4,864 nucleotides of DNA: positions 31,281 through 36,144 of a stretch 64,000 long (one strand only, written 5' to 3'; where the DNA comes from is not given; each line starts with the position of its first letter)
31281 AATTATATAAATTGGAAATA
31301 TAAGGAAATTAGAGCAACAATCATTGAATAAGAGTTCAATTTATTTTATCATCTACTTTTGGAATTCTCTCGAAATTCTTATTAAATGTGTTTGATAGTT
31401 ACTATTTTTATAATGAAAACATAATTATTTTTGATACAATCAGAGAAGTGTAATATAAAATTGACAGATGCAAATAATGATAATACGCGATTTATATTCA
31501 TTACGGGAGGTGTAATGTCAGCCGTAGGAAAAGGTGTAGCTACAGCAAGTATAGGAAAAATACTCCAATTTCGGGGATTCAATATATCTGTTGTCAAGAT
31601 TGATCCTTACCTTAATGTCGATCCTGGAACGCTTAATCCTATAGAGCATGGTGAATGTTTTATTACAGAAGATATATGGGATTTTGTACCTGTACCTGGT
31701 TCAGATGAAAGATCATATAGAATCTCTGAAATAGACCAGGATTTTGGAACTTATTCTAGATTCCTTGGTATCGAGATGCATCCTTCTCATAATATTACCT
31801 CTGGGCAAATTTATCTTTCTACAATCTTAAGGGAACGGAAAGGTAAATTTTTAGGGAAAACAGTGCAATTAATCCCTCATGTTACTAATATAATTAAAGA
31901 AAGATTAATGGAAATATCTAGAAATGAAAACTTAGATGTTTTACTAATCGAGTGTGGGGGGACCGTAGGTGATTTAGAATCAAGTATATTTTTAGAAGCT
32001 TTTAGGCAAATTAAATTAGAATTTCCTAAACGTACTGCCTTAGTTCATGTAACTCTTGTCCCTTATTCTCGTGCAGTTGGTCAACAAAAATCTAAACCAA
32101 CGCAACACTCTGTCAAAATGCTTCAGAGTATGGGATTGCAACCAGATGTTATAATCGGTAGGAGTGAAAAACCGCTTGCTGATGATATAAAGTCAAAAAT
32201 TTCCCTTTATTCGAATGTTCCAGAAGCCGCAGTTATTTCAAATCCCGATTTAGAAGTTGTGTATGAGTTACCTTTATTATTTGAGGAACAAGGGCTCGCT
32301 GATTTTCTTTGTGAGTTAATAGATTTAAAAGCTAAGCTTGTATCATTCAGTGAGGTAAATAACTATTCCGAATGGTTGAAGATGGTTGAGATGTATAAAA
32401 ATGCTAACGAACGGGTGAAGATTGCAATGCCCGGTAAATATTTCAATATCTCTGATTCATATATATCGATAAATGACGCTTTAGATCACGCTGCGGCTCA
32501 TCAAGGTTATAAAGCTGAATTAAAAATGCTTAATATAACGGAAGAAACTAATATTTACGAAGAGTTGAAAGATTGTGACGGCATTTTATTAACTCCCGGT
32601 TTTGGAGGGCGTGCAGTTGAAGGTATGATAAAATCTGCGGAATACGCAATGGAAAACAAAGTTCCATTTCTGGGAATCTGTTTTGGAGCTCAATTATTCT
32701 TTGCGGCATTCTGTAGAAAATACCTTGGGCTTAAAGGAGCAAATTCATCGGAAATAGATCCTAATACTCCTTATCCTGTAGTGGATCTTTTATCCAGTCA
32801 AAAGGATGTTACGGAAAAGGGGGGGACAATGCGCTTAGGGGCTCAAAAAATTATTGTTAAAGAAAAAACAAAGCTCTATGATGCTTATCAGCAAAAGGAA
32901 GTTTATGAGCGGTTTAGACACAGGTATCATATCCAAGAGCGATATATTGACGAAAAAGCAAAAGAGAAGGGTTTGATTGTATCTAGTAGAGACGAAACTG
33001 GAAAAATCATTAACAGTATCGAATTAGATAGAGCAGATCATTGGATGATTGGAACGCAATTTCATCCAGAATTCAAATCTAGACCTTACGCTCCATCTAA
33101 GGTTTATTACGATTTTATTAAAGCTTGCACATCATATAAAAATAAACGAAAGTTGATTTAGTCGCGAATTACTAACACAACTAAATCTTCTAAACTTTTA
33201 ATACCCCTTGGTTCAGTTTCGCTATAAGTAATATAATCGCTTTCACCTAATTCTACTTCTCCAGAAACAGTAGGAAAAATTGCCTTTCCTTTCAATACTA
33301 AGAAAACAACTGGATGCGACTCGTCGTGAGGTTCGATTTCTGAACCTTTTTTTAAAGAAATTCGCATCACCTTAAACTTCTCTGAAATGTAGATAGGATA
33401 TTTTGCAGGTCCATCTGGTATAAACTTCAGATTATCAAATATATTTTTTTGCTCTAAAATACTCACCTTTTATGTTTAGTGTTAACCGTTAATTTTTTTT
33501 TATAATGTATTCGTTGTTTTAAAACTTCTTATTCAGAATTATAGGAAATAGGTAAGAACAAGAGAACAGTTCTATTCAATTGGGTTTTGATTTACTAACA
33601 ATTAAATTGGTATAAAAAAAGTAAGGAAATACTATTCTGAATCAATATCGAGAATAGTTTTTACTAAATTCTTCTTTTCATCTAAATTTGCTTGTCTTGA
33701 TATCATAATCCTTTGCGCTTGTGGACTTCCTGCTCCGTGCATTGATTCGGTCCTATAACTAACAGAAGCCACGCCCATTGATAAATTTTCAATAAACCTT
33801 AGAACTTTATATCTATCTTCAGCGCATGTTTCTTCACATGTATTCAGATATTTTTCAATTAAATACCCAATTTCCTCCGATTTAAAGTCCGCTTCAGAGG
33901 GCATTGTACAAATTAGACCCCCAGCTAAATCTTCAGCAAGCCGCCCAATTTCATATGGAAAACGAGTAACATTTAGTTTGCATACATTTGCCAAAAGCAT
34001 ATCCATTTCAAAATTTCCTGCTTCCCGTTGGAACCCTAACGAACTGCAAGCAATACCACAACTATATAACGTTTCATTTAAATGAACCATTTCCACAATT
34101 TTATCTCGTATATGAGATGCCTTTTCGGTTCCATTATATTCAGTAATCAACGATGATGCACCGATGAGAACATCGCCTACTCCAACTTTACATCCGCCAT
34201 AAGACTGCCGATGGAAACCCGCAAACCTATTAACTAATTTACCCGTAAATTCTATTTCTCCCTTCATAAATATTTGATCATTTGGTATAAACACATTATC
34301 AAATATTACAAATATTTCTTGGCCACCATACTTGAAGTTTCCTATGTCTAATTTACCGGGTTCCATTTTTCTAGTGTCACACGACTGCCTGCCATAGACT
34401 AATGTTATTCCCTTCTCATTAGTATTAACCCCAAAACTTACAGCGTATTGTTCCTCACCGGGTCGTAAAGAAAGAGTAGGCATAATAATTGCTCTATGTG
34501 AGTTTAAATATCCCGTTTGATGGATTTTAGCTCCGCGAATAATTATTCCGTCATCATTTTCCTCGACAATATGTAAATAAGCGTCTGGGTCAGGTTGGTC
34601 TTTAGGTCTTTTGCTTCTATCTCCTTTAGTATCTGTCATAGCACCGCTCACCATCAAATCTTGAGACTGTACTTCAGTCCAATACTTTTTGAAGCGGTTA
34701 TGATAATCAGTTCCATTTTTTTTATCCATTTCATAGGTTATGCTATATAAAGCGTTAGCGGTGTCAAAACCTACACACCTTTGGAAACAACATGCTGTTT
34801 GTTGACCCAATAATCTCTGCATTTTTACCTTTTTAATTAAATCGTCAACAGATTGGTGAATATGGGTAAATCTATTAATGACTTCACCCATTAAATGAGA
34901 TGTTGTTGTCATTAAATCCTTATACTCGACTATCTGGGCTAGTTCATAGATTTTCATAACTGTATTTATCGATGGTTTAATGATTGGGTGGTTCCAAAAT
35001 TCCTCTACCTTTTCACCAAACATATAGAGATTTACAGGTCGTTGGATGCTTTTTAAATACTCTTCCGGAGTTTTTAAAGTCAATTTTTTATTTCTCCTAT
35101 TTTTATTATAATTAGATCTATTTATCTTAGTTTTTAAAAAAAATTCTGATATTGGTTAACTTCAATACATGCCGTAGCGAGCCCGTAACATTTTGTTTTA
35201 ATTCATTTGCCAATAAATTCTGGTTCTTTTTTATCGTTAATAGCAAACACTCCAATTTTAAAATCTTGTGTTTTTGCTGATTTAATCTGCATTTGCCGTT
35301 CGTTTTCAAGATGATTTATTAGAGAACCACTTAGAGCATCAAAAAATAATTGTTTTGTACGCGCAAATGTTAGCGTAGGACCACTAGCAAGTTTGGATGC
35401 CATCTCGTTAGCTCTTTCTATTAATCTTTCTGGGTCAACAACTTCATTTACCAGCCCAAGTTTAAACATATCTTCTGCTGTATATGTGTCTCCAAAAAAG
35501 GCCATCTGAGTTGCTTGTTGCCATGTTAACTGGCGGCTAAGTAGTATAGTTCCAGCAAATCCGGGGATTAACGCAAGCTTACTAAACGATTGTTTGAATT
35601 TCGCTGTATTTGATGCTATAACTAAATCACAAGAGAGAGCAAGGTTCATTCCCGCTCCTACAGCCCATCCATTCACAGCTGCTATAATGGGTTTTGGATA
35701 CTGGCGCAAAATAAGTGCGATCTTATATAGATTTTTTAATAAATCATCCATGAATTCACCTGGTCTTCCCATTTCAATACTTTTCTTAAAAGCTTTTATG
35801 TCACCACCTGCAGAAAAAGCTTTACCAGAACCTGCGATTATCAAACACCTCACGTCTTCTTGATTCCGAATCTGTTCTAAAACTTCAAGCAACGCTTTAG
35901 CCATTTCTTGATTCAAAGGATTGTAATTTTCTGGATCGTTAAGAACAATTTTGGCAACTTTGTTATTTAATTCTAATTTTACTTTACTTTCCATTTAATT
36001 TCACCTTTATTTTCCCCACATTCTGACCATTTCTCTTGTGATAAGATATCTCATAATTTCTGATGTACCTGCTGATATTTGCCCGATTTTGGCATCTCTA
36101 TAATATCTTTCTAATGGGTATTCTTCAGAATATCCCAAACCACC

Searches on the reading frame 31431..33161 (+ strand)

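Call 47: search_protein_families(library=pfam, proteins=[window:31431-33161:+], max_evalue=0.00001)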
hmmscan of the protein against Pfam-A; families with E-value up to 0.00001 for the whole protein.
window:31431-33161:+ (576 aa): 3 families
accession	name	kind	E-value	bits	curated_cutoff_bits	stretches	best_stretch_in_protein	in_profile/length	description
PF06418.20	CTP_synth_N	-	2.7e-101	338.8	26.1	1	20-298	1-264/265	CTP synthase N-terminus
PF00117.34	GATase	-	7.2e-34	117.5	22.8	1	340-564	2-189/190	Glutamine amidotransferase class-I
PF07722.19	Peptidase_C26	-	8.8e-09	35.9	20.5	1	404-547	99-219/219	Peptidase C26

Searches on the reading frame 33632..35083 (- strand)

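Call 47: search_protein_families(library=pfam, proteins=[window:33632-35083:-], max_evalue=0.00001)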
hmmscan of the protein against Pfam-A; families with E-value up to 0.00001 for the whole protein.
window:33632-35083:- (483 aa): 2 families
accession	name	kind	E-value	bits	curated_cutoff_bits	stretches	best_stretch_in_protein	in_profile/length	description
PF11794.13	HpaB_N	-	2.4e-93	313.1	35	1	5-273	1-270/270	4-hydroxyphenylacetate 3-hydroxylase N terminal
PF03241.18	HpaB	-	4.9e-69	232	25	1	281-478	2-201/202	4-hydroxyphenylacetate 3-hydroxylase C terminal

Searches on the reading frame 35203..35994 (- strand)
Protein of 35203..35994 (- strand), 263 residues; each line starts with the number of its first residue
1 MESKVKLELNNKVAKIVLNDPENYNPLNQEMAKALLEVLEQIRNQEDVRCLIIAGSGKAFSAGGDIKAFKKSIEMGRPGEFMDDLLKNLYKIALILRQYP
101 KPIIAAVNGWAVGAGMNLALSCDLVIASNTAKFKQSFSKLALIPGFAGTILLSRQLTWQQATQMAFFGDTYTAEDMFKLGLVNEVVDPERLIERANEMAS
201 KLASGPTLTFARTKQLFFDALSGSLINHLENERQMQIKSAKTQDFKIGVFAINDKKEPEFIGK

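Call 47: search_protein_families(library=pfam, proteins=[window:35203-35994:-], max_evalue=0.00001)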
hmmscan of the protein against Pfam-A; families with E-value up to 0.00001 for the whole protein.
window:35203-35994:- (263 aa): 2 families
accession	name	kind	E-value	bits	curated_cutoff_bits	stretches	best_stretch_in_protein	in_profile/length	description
PF00378.25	ECH_1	-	8.4e-56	189.5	27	1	9-261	2-249/251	Enoyl-CoA hydratase/isomerase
PF16113.10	ECH_2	-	2.5e-35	123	27.2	1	14-199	2-185/335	Enoyl-CoA hydratase/isomerase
